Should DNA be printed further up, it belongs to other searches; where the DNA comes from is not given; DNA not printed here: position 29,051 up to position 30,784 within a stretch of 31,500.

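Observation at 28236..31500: Corrinoid methyl-transfer cluster pairing a non-Pyl MttB-family enzyme with a core-MetE-like methyltransferase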

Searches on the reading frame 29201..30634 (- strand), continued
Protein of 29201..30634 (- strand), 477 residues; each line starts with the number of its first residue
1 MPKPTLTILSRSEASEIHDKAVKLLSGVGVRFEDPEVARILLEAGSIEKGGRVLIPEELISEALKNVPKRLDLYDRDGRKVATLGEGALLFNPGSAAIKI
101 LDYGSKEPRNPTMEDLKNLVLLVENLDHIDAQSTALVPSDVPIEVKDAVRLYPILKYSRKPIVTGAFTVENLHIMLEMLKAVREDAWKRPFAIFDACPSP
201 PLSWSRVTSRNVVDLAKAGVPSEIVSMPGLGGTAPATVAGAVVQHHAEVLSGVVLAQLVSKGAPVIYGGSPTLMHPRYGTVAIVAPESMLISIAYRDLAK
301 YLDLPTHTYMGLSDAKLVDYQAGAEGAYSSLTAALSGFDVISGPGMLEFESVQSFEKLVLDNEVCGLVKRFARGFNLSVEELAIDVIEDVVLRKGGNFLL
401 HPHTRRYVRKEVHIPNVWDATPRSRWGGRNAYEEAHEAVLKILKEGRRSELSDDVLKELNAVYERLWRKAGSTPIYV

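Call 45: find_homologous_proteins(query=window:29201-30634:-, max_evalue=1e-30)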
Query window:29201-30634:- (477 aa): 2300 proteins with E <= 1e-30 among 8000 candidates; the best 120 are listed.
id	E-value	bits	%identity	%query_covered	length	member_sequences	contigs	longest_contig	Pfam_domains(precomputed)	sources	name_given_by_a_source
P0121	0.0e+0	1054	100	100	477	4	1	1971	PF06253.17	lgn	-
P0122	9.1e-274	926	85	100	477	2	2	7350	PF06253.17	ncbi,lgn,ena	-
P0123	3.7e-252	855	77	100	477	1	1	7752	PF06253.17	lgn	-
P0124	5.7e-250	848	78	100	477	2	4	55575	PF06253.17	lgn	-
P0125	5.7e-249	845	76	100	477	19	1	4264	PF06253.17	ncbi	ncbi:MAG: trimethylamine methyltransferase family protein [Zestosphaera sp.]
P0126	7.0e-248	841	76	100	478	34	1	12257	PF06253.17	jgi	-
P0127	7.4e-248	841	76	100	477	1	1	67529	PF06253.17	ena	-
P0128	3.6e-247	839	75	100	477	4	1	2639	PF06253.17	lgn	-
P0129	8.6e-247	837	76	100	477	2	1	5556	PF06253.17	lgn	-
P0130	1.9e-246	836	76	100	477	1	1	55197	PF06253.17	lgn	-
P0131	3.6e-246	835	77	100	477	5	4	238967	PF06253.17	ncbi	ncbi:MAG: trimethylamine methyltransferase family protein [Zestosphaera sp.]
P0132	2.6e-243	826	75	100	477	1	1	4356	PF06253.17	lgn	-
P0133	6.6e-240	815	74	100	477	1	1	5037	PF06253.17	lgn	-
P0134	3.2e-232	789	73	100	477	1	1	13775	PF06253.17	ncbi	-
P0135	6.8e-231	785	72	100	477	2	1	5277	PF06253.17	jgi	jgi:trimethylamine--corrinoid protein Co-methyltransferase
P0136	1.6e-227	774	70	100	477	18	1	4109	PF06253.17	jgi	jgi:trimethylamine--corrinoid protein Co-methyltransferase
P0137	3.1e-226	770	70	100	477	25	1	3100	PF06253.17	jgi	jgi:trimethylamine--corrinoid protein Co-methyltransferase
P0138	1.9e-225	767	69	100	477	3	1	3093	PF06253.17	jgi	-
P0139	5.0e-223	759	71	99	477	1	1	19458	PF06253.17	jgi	-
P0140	2.6e-222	757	70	100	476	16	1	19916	PF06253.17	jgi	jgi:trimethylamine--corrinoid protein Co-methyltransferase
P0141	6.9e-222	755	70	99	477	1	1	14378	PF06253.17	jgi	-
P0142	6.8e-216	736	67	100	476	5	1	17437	PF06253.17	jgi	jgi:trimethylamine--corrinoid protein Co-methyltransferase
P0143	4.8e-213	726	66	99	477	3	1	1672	PF06253.17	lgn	-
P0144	1.5e-195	668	64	99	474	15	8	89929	PF06253.17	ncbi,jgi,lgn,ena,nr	ncbi:MAG: trimethylamine methyltransferase family protein [Thermofilum sp.]|jgi:trimethylamine--corr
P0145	7.7e-194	663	64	99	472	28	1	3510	PF06253.17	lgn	-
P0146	6.5e-192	657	63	99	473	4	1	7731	PF06253.17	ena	-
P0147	8.6e-192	656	64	99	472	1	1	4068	PF06253.17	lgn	-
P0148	4.6e-191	654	63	99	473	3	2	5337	PF06253.17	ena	-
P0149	6.4e-191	653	63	99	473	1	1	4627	PF06253.17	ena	-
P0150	1.3e-190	652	62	99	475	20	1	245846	PF06253.17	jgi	-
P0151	5.8e-190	650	62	99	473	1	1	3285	PF06253.17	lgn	-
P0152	2.3e-189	648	62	99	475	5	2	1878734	PF06253.17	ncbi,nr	ncbi:trimethylamine methyltransferase family protein [Infirmifilum sp. SLHALR2]|nr:MAG: hypothetical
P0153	3.9e-189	647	62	99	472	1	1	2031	PF06253.17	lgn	-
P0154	9.8e-189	646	62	99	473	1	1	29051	PF06253.17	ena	-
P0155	3.1e-188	644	63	99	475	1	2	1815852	PF06253.17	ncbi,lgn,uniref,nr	ncbi:trimethylamine methyltransferase family protein [Thermofilum pendens]|uniref:Trimethylamine:cor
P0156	3.3e-188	644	62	99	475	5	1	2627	PF06253.17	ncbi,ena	-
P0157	3.8e-188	644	62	99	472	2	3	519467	PF06253.17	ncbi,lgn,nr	ncbi:MAG: trimethylamine methyltransferase family protein [Thermofilaceae archaeon]|nr:trimethylamin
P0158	1.6e-187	642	62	100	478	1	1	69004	PF06253.17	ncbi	-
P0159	1.3e-186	639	62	99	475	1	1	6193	PF06253.17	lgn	-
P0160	3.1e-186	638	61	99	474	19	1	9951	PF06253.17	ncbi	ncbi:MAG: trimethylamine methyltransferase family protein [Thermofilaceae archaeon]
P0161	1.2e-185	636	60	99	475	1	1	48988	PF06253.17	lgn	-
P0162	4.0e-184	631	61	99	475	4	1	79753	PF06253.17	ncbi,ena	-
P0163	1.3e-182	626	60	99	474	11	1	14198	PF06253.17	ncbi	ncbi:MAG: trimethylamine methyltransferase family protein [Thermofilum sp.]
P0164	2.6e-182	625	60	99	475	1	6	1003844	PF06253.17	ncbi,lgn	ncbi:MAG: trimethylamine methyltransferase family protein [Thermofilaceae archaeon]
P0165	3.2e-179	615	59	97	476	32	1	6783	PF06253.17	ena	-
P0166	4.1e-175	601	59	97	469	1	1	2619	PF06253.17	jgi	jgi:trimethylamine--corrinoid protein Co-methyltransferase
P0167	6.2e-175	601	59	97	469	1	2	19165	PF06253.17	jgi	-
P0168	8.5e-175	600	59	97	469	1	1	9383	PF06253.17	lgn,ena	-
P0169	8.7e-175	600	59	97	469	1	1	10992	PF06253.17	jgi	jgi:trimethylamine--corrinoid protein Co-methyltransferase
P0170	1.3e-174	599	59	97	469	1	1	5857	PF06253.17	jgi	jgi:trimethylamine--corrinoid protein Co-methyltransferase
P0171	1.5e-174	599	59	97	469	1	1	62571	PF06253.17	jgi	-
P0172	2.3e-174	599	59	97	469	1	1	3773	PF06253.17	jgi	jgi:trimethylamine--corrinoid protein Co-methyltransferase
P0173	9.7e-174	597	59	97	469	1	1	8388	PF06253.17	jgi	-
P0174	1.2e-173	596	56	100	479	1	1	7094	PF06253.17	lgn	-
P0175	1.4e-173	596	59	97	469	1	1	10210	PF06253.17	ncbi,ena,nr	ncbi:MAG: trimethylamine methyltransferase family protein [Thermofilum sp.]|nr:trimethylamine methyl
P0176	1.9e-173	596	59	97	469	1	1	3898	PF06253.17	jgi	jgi:trimethylamine--corrinoid protein Co-methyltransferase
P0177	1.8e-170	586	55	100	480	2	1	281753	PF06253.17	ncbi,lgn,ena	-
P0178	2.6e-169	582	56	100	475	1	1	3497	PF06253.17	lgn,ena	-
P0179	4.3e-169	581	68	77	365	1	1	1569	PF06253.17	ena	-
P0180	3.0e-168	578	55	100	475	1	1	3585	PF06253.17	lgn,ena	-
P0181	5.3e-167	574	54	100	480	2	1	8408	PF06253.17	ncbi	-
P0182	9.0e-164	564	52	100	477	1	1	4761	PF06253.17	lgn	-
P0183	8.7e-161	554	74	70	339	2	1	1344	PF06253.17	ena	-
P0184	5.0e-160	551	50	99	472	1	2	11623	PF06253.17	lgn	-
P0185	3.0e-157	542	53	98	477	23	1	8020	PF06253.17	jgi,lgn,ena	-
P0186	3.8e-154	532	52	100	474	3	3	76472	PF06253.17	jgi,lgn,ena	-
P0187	1.8e-153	530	52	99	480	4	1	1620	PF06253.17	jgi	-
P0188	7.5e-152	524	52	99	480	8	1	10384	PF06253.17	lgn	-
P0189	2.5e-151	523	52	99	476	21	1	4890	PF06253.17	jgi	-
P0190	3.6e-151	522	52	99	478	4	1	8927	PF06253.17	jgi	-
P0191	3.7e-151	522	52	99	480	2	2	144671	PF06253.17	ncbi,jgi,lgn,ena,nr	ncbi:MAG: hypothetical protein DRJ40_09900 [Thermoprotei archaeon]|nr:MAG: hypothetical protein DRJ4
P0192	4.5e-149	515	65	73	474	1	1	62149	PF06253.17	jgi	jgi:trimethylamine--corrinoid protein Co-methyltransferase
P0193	8.9e-148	511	52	98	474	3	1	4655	PF06253.17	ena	-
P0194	5.1e-145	502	49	99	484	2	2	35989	PF06253.17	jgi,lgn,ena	-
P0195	3.5e-144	499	51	96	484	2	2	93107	PF06253.17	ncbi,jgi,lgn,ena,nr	ncbi:MAG: hypothetical protein DRJ66_06390 [Thermoprotei archaeon]|nr:MAG: hypothetical protein DRJ6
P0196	5.3e-144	499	48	99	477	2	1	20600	PF06253.17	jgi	-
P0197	1.5e-143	497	50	99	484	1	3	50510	PF06253.17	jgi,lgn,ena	-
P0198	1.0e-142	494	49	98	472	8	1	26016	PF06253.17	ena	-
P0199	2.5e-142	493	49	99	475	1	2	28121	PF06253.17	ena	-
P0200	2.5e-141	490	73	62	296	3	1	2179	PF06253.17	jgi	jgi:trimethylamine--corrinoid protein Co-methyltransferase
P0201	6.1e-141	488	51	99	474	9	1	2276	PF06253.17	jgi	-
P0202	4.7e-140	486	50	98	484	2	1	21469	PF06253.17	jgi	-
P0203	3.1e-139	483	50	98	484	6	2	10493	PF06253.17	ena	-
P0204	3.3e-138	479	48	98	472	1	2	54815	PF06253.17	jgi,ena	-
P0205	5.2e-138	479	49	99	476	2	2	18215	PF06253.17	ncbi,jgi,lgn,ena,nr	ncbi:MAG: hypothetical protein B6V02_02065 [Thermoprotei archaeon ex4572_64]|nr:MAG: hypothetical pr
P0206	5.7e-138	479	49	99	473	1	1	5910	PF06253.17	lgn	-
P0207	1.1e-137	478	49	96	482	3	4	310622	PF06253.17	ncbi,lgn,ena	-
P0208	1.4e-137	477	49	99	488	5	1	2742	PF06253.17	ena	-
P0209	2.5e-137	477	52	96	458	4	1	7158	PF06253.17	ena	-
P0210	9.5e-136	471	48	95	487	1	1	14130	PF06253.17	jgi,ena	-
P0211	2.0e-135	470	69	63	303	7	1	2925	PF06253.17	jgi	-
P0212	6.1e-135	469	49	99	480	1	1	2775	PF06253.17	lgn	-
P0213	5.2e-134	466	50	97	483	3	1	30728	PF06253.17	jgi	-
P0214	7.1e-134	465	47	99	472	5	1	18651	PF06253.17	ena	-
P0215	4.4e-132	459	47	98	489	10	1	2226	PF06253.17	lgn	-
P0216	6.6e-132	459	48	98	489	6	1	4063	PF06253.17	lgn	-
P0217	9.8e-132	458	48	98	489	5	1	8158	PF06253.17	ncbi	-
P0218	1.2e-131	458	47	99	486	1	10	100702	PF06253.17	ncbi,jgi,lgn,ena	ncbi:MAG: trimethylamine methyltransferase family protein [Candidatus Methanomethylicia archaeon]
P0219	8.1e-131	455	48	99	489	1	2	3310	PF06253.17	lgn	-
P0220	2.4e-130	454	46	98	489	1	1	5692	PF06253.17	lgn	-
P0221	9.9e-130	452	48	98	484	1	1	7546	PF06253.17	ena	-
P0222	5.9e-129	449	47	98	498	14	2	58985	PF06253.17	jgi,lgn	jgi:trimethylamine--corrinoid protein Co-methyltransferase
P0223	2.0e-128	447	47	99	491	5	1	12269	PF06253.17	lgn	-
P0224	2.9e-127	443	46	99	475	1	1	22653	PF06253.17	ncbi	-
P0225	9.7e-125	435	45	98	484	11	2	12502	PF06253.17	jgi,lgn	jgi:trimethylamine--corrinoid protein Co-methyltransferase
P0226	1.7e-124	434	46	98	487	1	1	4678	PF06253.17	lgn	-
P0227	3.1e-124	433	46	99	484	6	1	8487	PF06253.17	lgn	-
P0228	1.4e-123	431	46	98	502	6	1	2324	PF06253.17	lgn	-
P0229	1.7e-122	428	45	98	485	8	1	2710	PF06253.17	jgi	-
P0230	2.2e-122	427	46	95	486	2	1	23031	PF06253.17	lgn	-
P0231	5.0e-122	426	46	96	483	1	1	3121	PF06253.17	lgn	-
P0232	1.7e-121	424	46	99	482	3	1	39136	PF06253.17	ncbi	-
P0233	4.4e-121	423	45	99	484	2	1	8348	PF06253.17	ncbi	-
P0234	5.0e-121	423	47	99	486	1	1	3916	PF06253.17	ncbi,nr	ncbi:MAG: trimethylamine methyltransferase family protein [candidate division KSB1 bacterium]|nr:tri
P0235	5.8e-121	423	45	99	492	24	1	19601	PF06253.17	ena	-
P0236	8.0e-121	422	46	97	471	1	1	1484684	PF06253.17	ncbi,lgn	-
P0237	1.7e-120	421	46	97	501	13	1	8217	PF06253.17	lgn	-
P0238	2.0e-120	421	44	98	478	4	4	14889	PF06253.17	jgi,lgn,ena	-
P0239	2.6e-120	420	48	94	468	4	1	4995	PF06253.17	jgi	-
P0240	2.9e-120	420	46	97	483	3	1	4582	PF06253.17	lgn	-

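Call 46: find_encoding_contigs(protein=P0155, flank=8000, max_places=1)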
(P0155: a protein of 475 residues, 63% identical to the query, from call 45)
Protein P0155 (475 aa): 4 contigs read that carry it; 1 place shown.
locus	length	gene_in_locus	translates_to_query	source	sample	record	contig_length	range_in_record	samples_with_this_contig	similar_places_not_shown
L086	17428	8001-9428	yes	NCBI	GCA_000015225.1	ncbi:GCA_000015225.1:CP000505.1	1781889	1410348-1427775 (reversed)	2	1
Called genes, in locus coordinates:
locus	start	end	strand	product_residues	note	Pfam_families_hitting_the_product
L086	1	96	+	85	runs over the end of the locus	PF04014:MazE_antitoxin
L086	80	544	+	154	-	PF01850:PIN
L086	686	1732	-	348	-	-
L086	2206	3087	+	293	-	PF13191:AAA_16 (weak), PF00005:ABC_tran, PF13304:AAA_21 (weak)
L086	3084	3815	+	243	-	PF01061:ABC2_membrane, PF12698:ABC2_membrane_3 (weak)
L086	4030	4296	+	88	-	-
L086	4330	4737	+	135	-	PF01850:PIN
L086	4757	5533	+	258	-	PF13938:DUF4213, PF04016:DUF364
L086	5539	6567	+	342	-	PF04055:Radical_SAM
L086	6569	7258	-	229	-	PF01243:PNPOx_N (faint)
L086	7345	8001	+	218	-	PF02607:B12-binding_2, PF02310:B12-binding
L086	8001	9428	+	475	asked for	PF06253:MTTB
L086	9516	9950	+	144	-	PF00582:Usp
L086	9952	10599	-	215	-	PF00596:Aldolase_II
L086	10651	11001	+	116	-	PF03551:PadR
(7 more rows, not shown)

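Call 47: find_encoding_contigs(protein=P0177, flank=8000, max_places=1)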
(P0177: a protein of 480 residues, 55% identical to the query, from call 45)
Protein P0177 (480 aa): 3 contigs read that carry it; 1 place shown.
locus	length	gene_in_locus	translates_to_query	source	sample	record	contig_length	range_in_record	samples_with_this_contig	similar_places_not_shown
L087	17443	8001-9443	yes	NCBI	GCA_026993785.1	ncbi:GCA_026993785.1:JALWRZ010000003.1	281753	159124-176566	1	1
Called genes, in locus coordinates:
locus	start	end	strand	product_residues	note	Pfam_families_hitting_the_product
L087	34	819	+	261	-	PF00106:adh_short, PF08659:KR, PF23441:SDR, PF13561:adh_short_C2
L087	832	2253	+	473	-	PF02347:GDC-P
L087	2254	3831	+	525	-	PF00266:Aminotran_5 (weak), PF21478:GcvP2_C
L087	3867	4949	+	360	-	PF01513:NAD_kinase, PF20143:NAD_kinase_C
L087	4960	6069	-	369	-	PF00155:Aminotran_1_2, PF00266:Aminotran_5, PF01053:Cys_Met_Meta_PP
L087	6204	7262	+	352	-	PF16653:Sacchrp_dh_C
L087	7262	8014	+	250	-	PF02607:B12-binding_2, PF02310:B12-binding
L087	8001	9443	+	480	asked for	PF06253:MTTB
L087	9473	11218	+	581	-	PF00111:Fer2, PF17651:Raco_middle, PF14574:RACo_C_ter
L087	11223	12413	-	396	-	PF01208:URO-D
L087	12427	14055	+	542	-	PF13520:AA_permease_2, PF00324:AA_permease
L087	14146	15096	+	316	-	PF00149:Metallophos (faint), PF12850:Metallophos_2 (faint), PF14582:Metallophos_3 (faint)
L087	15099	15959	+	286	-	-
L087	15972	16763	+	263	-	PF26170:RESC5 (faint), PF19420:DDAH_eukar, PF02274:ADI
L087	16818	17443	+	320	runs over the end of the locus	PF02729:OTCace_N, PF00185:OTCace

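Call 48: find_encoding_contigs(protein=P0191, flank=8000, max_places=1)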
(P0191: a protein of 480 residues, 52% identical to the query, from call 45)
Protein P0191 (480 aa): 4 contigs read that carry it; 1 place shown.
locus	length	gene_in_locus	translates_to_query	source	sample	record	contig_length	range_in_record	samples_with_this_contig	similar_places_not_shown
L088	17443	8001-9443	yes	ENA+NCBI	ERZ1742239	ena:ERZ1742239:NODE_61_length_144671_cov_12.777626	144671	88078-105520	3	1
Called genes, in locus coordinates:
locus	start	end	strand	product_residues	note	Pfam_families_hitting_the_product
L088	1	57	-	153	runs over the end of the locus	-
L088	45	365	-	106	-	-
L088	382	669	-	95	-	-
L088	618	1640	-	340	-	PF00953:Glycos_transf_4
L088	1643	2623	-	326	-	PF01916:DS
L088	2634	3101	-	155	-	PF00398:RrnaAD (weak), PF01135:PCMT (weak), PF08123:DOT1 (weak), PF02353:CMAS, PF06325:PrmA (weak), PF07021:MetW (weak), PF13847:Methyltransf_31, PF13649:Methyltransf_25, +2 more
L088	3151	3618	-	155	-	-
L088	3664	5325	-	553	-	PF02310:B12-binding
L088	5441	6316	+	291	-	PF00753:Lactamase_B (weak), PF12706:Lactamase_B_2 (weak)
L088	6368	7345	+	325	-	PF01717:Meth_synt_2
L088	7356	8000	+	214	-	PF02607:B12-binding_2, PF02310:B12-binding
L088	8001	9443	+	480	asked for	PF06253:MTTB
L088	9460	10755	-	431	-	PF00152:tRNA-synt_2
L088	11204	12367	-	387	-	PF04165:DUF401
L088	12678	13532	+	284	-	PF01261:AP_endonuc_2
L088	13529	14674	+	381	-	PF08902:DUF1848 (faint), PF04055:Radical_SAM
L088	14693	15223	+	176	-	PF01467:CTP_transf_like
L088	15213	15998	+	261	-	PF00994:MoCF_biosynth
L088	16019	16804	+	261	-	PF05942:PaREP1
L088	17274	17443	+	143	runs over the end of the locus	-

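Call 50: find_related_loci(query=A2, collection=metagenome_contigs, flank=8000)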
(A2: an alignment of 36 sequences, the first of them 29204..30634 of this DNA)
Query A2 (477 aa) in metagenome_contigs; peptide patterns used: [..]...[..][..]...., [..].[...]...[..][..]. (x = any residue, [..] = any of these).
600 stretches matched a pattern (row limit reached: there are more); 564 encode a relative of the query (tblastn E <= 1e-3); the best 80 are kept; 80 distinct loci.
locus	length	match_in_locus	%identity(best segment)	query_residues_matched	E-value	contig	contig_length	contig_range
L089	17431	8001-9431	76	1-477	0e+0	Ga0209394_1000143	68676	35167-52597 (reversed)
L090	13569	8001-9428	69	1-477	0e+0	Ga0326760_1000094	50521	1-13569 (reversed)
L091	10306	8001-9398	63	1-471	0e+0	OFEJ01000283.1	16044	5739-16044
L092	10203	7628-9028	54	1-468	2e-167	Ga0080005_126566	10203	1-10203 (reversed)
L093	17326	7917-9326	52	1-473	5e-159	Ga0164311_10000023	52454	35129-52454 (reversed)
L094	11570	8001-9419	49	1-472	6e-153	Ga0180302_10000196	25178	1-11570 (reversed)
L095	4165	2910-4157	55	1-419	4e-154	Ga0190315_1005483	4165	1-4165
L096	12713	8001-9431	47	4-476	4e-139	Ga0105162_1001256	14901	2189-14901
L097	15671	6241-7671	47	4-476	4e-139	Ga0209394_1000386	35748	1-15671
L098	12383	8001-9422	47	4-471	1e-138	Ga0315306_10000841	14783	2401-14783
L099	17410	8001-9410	47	4-469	6e-136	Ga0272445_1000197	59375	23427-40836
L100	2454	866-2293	46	3-472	4e-143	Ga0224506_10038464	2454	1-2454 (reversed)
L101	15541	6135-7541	46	8-471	2e-125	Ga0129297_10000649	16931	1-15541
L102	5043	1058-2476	46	4-469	3e-126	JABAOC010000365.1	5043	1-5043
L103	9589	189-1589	46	3-462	4e-125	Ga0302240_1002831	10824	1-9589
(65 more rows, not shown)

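Call 64: search_protein_families(library=pfam, proteins=[L088:6368-7342:+], max_evalue=0.001)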
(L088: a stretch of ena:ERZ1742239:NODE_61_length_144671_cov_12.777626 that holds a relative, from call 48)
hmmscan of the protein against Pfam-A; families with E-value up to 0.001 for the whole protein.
L088:6368-7342:+ (325 aa): 1 family
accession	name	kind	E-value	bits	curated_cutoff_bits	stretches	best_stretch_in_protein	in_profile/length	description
PF01717.24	Meth_synt_2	-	2.1e-12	47.4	21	1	87-294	109-305/324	Cobalamin-independent synthase, Catalytic domain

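Call 73: find_encoding_contigs(protein=P0122, flank=8000, max_places=2)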
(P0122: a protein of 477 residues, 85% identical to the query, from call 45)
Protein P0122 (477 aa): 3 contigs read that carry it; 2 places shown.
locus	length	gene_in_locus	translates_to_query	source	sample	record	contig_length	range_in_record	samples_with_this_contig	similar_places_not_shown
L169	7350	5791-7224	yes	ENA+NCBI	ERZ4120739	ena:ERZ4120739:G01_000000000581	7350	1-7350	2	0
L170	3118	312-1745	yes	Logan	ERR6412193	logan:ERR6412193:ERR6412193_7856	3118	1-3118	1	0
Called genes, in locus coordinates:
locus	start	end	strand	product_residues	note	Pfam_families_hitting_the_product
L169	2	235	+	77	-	?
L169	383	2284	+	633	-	PF02730:AFOR_N, PF01314:AFOR_C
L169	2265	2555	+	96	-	PF02597:ThiS (weak)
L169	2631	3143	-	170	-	PF00881:Nitroreductase, PF14512:TM1586_NiRdase (weak), PF00881:Nitroreductase, PF14512:TM1586_NiRdase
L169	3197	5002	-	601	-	PF00111:Fer2, PF17650:RACo_linker, PF17651:Raco_middle, PF14574:RACo_C_ter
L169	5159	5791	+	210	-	PF02607:B12-binding_2, PF02310:B12-binding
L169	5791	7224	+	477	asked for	PF06253:MTTB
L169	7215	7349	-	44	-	?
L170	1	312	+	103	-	?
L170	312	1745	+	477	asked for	PF06253:MTTB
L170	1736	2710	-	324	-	PF01717:Meth_synt_2 (weak)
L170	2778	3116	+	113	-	?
